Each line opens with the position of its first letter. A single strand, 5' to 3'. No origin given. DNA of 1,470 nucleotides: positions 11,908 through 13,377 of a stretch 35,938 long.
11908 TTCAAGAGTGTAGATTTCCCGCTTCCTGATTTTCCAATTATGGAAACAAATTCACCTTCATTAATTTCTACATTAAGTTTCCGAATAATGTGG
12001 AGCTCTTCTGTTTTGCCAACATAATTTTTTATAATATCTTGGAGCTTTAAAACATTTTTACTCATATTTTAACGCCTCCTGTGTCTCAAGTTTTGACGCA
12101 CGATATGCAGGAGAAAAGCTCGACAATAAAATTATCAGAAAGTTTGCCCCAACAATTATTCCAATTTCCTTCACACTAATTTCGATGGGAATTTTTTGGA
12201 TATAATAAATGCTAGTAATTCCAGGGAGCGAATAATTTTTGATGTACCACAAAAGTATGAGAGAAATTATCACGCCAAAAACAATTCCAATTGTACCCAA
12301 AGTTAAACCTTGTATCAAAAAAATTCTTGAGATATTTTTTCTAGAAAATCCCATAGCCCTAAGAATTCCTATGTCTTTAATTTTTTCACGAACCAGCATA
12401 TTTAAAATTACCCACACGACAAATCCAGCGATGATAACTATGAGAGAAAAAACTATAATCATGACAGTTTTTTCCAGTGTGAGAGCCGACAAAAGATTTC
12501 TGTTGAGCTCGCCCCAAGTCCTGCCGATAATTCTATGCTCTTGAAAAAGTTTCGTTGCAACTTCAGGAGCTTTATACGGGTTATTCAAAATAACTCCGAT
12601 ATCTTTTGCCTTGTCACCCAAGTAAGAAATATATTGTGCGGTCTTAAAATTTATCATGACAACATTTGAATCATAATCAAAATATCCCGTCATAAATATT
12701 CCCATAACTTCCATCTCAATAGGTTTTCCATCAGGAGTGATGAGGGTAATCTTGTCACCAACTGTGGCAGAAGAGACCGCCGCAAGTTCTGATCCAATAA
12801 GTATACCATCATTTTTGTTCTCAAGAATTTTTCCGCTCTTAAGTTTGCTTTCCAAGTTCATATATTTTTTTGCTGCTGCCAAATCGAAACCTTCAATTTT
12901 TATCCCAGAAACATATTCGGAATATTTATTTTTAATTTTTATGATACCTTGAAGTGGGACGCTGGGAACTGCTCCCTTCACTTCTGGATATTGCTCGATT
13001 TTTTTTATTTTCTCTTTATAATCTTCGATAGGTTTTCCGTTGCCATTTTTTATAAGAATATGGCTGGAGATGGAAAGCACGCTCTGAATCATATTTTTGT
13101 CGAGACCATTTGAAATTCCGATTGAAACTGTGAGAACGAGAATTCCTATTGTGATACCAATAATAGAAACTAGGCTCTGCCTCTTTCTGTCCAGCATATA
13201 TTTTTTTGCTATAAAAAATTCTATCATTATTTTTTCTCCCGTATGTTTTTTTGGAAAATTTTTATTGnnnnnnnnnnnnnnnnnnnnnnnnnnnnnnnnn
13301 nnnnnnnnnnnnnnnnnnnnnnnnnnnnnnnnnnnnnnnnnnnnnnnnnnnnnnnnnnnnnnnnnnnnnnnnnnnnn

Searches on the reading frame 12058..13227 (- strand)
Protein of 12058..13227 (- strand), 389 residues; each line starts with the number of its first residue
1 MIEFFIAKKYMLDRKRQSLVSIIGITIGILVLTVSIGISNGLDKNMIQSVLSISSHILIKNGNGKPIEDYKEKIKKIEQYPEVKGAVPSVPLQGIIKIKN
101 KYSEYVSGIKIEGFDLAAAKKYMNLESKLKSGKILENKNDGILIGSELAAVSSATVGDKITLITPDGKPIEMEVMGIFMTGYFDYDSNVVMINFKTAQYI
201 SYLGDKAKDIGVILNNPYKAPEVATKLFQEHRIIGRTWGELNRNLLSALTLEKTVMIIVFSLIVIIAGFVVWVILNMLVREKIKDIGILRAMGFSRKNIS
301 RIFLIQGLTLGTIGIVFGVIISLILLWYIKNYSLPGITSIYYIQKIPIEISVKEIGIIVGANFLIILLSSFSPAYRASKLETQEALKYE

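Call 21: search_protein_families(library=ncbifam, proteins=[window:12058-13227:-])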
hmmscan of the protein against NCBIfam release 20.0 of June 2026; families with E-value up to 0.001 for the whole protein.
window:12058-13227:- (389 aa): 8 families
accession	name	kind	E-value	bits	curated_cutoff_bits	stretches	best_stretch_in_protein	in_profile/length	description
TIGR02212.1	lolCE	equivalog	2.6e-73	247.3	362.45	1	2-389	2-411/411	lipoprotein-releasing ABC transporter permease subunit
NF008357.0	PRK11146.1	exception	4.6e-39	134.4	439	1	3-384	6-409/414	lipoprotein-releasing ABC transporter permease subunit LolE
TIGR02213.1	lolE_release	exception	5.1e-36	124.4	540.35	1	3-385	3-407/411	lipoprotein-releasing ABC transporter permease subunit LolE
NF008076.0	PRK10814.1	exception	6e-35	121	473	1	4-389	7-399/399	lipoprotein-releasing ABC transporter permease subunit LolC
TIGR03434.1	ADOP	subfamily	1.4e-08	33.3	622.3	1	258-389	682-803/803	ADOP family duplicated permease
TIGR00439.2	FtsX_Gneg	equivalog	2.7e-05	23.5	255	1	244-371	158-284/292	permease-like cell division protein FtsX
NF038347.1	FtsX_Gpos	exception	0.00036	20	225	1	216-360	130-277/296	permease-like cell division protein FtsX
NF007826.0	PRK10535.1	equivalog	0.00081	17.8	966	1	256-386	527-645/648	macrolide ABC transporter ATP-binding protein/permease MacB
